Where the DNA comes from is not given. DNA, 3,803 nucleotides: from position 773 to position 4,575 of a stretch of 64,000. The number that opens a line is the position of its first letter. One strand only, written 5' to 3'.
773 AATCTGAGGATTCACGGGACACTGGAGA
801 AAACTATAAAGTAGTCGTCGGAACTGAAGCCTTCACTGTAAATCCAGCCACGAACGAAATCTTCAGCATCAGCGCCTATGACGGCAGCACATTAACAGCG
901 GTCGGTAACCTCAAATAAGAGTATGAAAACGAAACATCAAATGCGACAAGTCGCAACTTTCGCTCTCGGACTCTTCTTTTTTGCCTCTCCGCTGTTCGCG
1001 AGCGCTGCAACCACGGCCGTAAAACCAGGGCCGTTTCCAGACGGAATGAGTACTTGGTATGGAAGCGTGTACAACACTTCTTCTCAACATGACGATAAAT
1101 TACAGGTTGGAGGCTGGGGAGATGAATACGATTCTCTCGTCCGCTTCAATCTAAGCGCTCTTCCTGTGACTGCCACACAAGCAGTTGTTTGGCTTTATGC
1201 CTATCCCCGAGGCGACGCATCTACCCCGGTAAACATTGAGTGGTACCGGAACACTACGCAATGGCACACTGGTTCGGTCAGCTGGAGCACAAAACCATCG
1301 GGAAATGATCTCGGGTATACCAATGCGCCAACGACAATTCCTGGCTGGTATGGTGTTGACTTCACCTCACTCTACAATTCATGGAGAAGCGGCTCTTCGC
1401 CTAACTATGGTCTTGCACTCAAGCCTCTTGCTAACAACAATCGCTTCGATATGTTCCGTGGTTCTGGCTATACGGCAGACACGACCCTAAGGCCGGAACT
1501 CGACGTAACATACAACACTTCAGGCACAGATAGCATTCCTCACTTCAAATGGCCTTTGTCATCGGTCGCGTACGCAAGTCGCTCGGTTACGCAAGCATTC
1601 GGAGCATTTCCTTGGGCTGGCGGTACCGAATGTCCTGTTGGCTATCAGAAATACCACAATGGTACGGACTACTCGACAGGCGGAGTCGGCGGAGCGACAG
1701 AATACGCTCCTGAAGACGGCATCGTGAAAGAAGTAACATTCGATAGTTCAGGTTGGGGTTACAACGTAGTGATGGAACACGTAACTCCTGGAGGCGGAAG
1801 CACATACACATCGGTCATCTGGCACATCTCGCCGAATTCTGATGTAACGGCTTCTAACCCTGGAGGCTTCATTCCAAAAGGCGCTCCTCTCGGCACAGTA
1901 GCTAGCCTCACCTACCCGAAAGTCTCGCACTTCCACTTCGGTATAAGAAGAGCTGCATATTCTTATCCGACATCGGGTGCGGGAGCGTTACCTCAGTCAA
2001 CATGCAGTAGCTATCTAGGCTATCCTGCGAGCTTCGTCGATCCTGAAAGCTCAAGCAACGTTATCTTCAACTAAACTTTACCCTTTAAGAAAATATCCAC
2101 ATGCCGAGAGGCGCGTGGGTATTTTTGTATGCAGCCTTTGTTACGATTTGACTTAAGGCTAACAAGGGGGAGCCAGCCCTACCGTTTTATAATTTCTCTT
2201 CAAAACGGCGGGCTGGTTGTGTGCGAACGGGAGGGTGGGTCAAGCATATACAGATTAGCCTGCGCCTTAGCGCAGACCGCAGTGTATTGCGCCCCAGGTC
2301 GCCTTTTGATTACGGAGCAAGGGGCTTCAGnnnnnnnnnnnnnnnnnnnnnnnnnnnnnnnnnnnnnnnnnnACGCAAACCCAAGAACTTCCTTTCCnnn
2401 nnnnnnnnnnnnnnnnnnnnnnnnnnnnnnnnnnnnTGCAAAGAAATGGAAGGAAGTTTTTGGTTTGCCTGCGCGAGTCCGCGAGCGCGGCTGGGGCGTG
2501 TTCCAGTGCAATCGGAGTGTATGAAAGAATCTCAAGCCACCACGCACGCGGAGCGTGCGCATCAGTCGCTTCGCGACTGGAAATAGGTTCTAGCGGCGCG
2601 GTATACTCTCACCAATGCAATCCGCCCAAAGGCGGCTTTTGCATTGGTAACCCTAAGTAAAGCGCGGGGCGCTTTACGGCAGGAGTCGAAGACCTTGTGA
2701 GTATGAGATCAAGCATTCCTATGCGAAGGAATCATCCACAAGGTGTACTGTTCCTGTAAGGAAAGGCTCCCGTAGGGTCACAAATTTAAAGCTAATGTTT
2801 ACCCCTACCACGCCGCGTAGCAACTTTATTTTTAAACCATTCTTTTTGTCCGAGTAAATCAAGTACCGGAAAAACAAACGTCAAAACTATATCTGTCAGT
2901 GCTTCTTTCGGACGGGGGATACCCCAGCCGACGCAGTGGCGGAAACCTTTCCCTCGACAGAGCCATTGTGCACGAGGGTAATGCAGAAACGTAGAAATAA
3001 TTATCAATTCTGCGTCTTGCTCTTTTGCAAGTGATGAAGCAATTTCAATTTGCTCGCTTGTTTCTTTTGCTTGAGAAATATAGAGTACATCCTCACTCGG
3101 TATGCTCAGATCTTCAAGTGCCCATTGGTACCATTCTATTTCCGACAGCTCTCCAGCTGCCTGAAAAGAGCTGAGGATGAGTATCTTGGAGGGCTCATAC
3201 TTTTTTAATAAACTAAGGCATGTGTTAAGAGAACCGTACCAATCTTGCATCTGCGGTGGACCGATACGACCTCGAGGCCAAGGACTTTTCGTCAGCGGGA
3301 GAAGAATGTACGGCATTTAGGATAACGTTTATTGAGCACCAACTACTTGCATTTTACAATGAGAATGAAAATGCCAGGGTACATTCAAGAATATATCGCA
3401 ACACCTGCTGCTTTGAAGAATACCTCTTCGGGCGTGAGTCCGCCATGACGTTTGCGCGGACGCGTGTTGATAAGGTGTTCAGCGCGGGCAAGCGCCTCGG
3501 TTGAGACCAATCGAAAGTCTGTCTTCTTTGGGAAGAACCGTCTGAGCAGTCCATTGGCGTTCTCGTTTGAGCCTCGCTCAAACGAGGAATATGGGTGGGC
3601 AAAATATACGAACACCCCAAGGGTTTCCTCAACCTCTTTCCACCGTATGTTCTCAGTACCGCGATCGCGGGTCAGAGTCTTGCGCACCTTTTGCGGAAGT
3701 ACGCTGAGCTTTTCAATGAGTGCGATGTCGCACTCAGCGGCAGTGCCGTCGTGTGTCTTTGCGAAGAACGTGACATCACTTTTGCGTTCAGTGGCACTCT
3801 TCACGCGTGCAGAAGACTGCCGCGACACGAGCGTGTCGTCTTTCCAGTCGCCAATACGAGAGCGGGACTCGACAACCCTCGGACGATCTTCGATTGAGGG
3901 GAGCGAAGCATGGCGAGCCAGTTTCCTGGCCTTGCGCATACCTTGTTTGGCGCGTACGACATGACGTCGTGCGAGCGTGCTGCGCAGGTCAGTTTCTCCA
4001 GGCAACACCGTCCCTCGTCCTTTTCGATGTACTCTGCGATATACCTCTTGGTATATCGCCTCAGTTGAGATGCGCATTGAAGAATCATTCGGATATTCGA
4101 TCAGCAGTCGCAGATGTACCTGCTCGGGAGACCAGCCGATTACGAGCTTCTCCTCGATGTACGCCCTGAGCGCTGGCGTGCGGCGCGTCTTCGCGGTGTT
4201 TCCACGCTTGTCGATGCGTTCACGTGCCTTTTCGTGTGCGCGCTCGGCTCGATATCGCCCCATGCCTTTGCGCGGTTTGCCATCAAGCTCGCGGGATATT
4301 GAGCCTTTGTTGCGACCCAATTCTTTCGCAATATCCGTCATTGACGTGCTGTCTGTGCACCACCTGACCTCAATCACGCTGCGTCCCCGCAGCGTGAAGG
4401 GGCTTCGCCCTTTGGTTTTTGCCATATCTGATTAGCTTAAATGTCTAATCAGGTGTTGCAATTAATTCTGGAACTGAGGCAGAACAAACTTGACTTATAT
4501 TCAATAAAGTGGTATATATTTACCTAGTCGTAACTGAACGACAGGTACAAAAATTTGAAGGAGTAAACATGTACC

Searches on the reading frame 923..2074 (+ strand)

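Call 56: search_protein_families(library=pfam, proteins=[window:923-2074:+], max_evalue=0.001)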
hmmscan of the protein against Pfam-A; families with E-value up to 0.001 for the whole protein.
window:923-2074:+ (383 aa): 3 families
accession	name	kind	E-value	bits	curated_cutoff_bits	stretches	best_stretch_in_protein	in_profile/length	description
PF24517.2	CBM96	-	2.1e-11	44.4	26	1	66-175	37-146/164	Carbohydrate-binding module family 96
PF01551.29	Peptidase_M23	-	1.9e-07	31.6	28.7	1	244-344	2-90/96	Peptidase family M23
PF06848.17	Disaggr_repeat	-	1.2e-05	25.5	33.9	0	56-127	15-89/179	Disaggregatase related repeat domain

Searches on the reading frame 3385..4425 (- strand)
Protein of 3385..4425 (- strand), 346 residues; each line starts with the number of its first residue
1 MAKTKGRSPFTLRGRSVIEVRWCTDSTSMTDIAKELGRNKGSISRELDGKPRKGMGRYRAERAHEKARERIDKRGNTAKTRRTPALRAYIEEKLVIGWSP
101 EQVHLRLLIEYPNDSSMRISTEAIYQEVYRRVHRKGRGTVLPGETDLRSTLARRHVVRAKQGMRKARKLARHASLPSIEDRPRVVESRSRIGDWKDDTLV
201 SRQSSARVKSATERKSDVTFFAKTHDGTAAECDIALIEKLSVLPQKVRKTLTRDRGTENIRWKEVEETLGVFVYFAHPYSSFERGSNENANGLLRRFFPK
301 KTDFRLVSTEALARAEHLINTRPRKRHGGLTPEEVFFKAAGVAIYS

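Call 56: search_protein_families(library=pfam, proteins=[window:3385-4425:-], max_evalue=0.001)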
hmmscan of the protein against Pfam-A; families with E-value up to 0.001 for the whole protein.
window:3385-4425:- (346 aa): 1 family
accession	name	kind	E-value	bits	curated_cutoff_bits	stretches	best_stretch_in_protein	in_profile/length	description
PF13936.12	HTH_38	-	0.00016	21.8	27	1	15-47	10-41/44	Helix-turn-helix domain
